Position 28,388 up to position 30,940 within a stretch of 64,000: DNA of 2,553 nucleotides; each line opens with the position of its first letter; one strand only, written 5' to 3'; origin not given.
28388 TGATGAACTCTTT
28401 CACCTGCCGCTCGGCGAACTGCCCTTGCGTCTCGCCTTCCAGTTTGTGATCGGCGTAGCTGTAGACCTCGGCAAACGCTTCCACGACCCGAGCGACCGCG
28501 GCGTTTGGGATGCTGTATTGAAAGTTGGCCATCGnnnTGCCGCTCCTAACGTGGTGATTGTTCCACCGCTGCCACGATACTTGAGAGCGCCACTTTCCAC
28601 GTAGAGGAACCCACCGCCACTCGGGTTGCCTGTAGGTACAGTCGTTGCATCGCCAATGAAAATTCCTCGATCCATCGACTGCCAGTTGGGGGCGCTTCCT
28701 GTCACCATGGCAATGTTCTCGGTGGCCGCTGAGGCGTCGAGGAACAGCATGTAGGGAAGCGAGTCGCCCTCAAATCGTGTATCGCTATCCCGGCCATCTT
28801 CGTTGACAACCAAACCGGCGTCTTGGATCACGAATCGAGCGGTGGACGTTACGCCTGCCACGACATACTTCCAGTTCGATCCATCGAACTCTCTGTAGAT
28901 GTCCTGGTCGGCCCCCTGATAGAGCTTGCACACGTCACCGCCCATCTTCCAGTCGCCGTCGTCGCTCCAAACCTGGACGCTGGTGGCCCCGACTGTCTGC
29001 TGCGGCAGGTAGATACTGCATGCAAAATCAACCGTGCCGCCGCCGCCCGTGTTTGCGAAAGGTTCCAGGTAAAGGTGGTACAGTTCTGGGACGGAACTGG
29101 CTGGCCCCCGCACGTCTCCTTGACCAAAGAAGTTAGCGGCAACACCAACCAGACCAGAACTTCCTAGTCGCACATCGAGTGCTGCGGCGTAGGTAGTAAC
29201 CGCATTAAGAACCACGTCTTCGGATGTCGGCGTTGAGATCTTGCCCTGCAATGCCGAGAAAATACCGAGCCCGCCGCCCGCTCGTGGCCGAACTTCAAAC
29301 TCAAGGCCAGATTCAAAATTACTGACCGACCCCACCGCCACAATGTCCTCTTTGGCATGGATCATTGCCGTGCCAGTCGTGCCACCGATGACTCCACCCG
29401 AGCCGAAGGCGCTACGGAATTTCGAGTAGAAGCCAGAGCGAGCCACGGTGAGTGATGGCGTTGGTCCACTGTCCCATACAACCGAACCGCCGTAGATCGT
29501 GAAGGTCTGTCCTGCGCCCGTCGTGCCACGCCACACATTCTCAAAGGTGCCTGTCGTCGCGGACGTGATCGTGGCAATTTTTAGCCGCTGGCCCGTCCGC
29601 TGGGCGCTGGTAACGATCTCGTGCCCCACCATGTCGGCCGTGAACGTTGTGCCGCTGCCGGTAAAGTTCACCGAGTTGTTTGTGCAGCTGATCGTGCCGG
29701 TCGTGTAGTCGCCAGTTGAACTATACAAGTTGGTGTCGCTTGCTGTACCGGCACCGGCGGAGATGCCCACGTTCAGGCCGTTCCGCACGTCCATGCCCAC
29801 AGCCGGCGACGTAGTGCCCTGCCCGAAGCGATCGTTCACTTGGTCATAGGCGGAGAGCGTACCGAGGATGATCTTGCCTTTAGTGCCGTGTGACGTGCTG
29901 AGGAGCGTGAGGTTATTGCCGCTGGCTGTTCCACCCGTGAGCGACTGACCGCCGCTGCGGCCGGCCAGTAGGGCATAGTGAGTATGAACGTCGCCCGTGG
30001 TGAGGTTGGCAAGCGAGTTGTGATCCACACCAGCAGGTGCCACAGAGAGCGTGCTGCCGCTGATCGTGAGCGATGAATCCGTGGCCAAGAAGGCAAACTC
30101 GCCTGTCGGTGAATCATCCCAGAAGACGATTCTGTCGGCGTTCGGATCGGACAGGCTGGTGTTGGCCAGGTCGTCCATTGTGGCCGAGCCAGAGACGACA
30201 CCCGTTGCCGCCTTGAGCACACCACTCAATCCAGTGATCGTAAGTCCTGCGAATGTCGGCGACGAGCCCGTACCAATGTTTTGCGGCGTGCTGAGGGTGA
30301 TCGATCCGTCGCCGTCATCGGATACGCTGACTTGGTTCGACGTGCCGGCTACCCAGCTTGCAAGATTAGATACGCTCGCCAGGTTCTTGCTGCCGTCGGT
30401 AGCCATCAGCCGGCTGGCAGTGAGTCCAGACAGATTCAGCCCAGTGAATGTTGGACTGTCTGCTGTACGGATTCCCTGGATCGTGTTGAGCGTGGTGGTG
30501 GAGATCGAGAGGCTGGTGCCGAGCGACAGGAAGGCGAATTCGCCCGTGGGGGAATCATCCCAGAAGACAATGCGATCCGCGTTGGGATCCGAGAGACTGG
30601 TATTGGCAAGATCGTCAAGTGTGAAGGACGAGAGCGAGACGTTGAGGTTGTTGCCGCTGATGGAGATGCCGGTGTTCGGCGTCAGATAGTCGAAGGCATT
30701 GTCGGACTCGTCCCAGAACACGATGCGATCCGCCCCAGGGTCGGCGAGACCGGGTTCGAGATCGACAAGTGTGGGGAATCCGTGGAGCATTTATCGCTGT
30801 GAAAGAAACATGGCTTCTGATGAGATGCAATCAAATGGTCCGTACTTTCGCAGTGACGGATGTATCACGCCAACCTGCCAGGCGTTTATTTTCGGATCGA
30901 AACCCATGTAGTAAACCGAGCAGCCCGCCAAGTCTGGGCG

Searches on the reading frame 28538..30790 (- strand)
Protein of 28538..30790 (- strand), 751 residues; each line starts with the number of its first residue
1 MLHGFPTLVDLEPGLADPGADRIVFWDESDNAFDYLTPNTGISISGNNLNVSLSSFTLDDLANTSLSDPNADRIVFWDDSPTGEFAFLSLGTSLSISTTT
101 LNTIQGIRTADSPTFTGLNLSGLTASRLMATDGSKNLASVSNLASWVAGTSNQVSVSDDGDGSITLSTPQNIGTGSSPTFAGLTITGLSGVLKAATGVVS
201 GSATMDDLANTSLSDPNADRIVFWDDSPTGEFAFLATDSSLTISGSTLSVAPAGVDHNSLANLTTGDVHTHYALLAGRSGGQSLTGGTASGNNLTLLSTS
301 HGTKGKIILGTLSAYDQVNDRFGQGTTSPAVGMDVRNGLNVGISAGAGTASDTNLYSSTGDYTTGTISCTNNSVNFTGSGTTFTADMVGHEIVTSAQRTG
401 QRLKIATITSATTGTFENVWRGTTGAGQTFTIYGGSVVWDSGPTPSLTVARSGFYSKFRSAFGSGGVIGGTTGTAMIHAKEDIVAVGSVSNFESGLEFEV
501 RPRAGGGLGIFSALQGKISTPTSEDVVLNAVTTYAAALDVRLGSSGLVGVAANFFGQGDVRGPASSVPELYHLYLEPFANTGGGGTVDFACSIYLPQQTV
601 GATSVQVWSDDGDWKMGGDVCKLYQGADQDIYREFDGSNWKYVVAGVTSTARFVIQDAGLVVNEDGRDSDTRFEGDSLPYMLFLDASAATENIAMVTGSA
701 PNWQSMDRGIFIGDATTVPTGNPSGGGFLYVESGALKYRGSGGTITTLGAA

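Call 21: search_protein_families(library=phrogs, proteins=[window:28538-30790:-], max_evalue=0.001)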
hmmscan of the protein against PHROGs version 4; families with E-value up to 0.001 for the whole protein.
window:28538-30790:- (751 aa): 2 families
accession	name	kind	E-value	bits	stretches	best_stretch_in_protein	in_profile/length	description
phrog_24607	-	tail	3.3e-07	30.2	1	360-431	3-74/674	tail protein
phrog_1980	-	tail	0.00094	19.6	1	363-432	5-75/449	tail fiber protein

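Call 60: search_protein_families(library=pfam, proteins=[window:28538-30790:-], max_evalue=0.001)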
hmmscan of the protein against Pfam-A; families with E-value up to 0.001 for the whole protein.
window:28538-30790:- (751 aa): 0 families
